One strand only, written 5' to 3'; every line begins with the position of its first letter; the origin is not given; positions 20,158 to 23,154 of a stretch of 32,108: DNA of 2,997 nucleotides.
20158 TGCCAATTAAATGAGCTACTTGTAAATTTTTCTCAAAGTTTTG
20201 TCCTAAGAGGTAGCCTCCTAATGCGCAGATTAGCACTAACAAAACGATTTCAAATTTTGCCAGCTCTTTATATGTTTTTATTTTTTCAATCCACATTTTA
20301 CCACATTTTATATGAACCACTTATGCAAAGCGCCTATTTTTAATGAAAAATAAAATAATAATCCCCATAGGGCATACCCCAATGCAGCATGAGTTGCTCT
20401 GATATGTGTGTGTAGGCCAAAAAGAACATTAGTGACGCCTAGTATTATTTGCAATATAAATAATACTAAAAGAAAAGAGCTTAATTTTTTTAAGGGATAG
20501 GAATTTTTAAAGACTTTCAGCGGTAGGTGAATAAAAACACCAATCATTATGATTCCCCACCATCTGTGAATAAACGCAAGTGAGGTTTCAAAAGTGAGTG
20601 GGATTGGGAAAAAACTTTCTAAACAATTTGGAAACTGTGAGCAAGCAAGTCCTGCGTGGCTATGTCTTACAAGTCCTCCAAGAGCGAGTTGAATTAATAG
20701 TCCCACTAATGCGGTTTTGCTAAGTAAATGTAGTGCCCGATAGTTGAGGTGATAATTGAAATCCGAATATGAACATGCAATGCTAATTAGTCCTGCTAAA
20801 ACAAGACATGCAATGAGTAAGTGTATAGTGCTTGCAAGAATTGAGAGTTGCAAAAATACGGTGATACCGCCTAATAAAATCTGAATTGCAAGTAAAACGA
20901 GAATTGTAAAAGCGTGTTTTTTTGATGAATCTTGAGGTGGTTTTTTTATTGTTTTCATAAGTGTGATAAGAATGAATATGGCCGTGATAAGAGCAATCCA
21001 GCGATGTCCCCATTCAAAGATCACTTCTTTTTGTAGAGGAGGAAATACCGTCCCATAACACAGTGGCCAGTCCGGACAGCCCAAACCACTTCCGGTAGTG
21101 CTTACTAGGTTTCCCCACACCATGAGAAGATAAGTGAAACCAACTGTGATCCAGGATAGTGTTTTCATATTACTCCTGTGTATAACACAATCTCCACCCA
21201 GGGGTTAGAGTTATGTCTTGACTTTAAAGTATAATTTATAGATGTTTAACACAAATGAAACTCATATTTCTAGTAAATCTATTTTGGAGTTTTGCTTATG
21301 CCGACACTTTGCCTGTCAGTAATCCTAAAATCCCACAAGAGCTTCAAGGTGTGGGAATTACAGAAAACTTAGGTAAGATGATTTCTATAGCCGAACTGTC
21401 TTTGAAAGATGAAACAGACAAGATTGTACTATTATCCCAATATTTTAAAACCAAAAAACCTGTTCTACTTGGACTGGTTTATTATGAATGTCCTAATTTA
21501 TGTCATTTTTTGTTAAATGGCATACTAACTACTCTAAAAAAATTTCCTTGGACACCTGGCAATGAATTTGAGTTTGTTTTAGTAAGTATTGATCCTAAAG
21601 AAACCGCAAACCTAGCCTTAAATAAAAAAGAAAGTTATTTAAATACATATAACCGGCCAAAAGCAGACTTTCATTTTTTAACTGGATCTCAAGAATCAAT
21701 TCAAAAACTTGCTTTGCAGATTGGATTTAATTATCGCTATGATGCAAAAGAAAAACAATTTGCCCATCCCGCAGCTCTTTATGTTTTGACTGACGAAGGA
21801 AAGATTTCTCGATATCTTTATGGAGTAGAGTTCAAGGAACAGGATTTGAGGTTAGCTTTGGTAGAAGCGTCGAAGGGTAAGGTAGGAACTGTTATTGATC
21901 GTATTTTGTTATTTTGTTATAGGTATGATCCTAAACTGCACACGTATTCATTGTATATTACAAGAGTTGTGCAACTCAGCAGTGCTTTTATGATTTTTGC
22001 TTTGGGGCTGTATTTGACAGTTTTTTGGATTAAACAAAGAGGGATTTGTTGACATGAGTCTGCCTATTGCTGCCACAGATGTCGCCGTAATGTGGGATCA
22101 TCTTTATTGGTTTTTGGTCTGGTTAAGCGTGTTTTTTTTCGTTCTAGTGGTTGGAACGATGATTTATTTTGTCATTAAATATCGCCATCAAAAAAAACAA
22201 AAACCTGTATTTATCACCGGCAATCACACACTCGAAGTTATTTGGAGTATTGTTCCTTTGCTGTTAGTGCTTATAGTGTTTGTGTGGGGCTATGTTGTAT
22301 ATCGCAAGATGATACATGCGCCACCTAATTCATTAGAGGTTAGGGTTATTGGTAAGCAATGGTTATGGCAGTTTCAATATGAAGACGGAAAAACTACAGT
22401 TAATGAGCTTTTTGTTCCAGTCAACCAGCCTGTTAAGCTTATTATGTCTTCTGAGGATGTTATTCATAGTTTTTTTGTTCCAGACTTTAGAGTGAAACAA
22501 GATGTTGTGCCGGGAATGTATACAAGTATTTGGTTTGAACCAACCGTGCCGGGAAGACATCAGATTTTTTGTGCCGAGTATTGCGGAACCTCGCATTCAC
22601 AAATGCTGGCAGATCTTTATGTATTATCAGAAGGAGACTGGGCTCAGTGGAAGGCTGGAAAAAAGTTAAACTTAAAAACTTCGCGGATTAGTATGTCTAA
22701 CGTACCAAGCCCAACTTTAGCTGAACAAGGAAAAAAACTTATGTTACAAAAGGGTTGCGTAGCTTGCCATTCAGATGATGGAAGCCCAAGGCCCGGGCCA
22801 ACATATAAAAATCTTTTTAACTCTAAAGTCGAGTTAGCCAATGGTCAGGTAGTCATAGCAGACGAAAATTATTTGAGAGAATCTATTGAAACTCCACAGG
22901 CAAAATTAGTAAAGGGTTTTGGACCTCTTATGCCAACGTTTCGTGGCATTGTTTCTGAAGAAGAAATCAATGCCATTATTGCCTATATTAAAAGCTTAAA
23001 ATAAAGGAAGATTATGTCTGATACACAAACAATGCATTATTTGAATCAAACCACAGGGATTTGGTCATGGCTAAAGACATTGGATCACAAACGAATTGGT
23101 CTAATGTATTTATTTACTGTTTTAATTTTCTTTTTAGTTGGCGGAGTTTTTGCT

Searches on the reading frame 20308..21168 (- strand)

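Call 10: search_protein_families(library=ncbifam, proteins=[window:20308-21168:-])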
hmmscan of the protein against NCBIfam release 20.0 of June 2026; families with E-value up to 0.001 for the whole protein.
window:20308-21168:- (286 aa): 1 family
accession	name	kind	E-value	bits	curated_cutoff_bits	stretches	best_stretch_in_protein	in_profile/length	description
NF045570.1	HemSynCtaAAlphapr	equivalog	2e-10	40.2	550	2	4-126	230-363/380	heme A synthase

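Call 68: search_protein_families(library=pfam, proteins=[window:20308-21168:-])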
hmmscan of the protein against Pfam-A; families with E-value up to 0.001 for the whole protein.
window:20308-21168:- (286 aa): 1 family
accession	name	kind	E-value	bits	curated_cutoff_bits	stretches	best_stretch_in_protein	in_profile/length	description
PF02628.20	COX15-CtaA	-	1.1e-39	136.8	29.9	1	3-271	2-321/322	Cytochrome oxidase assembly protein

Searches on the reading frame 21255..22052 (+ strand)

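Call 10: search_protein_families(library=ncbifam, proteins=[window:21255-22052:+])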
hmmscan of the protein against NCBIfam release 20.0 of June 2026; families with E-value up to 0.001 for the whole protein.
window:21255-22052:+ (265 aa): 0 families

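Call 68: search_protein_families(library=pfam, proteins=[window:21255-22052:+])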
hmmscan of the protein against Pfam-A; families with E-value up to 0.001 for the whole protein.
window:21255-22052:+ (265 aa): 1 family
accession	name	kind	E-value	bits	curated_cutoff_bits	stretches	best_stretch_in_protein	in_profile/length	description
PF02630.20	SCO1-SenC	-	3.1e-09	37.3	22.8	1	66-183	20-133/134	SCO1/SenC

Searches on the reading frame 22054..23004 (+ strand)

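Call 10: search_protein_families(library=ncbifam, proteins=[window:22054-23004:+])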
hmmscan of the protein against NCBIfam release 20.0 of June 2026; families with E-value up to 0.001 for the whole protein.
window:22054-23004:+ (316 aa): 11 families
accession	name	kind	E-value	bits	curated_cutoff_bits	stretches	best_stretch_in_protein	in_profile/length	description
TIGR02866.1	CoxB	equivalog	1e-58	198.2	147.7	1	8-199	3-200/202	cytochrome c oxidase subunit II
NF050117.1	aa3_CtaC_Actin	exception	1.7e-33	115.8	250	1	7-198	30-240/244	aa3-type cytochrome oxidase subunit II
TIGR01433.1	CyoA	equivalog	7.3e-19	68.1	266.2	1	21-201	35-223/226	ubiquinol oxidase subunit II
TIGR01432.1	QOXA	equivalog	1.1e-16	60.9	240.95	1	20-200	31-223/227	cytochrome aa3 quinol oxidase subunit II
NF007816.0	PRK10525.1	equivalog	3.3e-16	59.3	511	1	31-203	57-238/318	cytochrome o ubiquinol oxidase subunit II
NF041074.2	quin_ox_SoxA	equivalog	3.2e-08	33.6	110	1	120-189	80-152/154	proton pump complex quinol oxidase subunit SoxA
TIGR04246.1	nitrous_NosZ_Gp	equivalog_domain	2.5e-05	22.8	625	1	132-188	518-574/578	Sec-dependent nitrous-oxide reductase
NF011055.0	PRK14487.1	subfamily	7.4e-05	22.3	218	0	218-241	51-74/212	cbb3-type cytochrome c oxidase subunit II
TIGR00782.1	ccoP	equivalog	0.0001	21.7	179.95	1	216-315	196-281/285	cytochrome-c oxidase, cbb3-type subunit III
TIGR04244.1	nitrous_NosZ_RR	equivalog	0.00018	20.2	625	1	133-189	569-625/627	TAT-dependent nitrous-oxide reductase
NF011054.0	PRK14486.1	equivalog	0.00031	20.3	447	1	223-316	215-291/294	putative bifunctional cbb3-type cytochrome c oxidase subunit II/cytochrome c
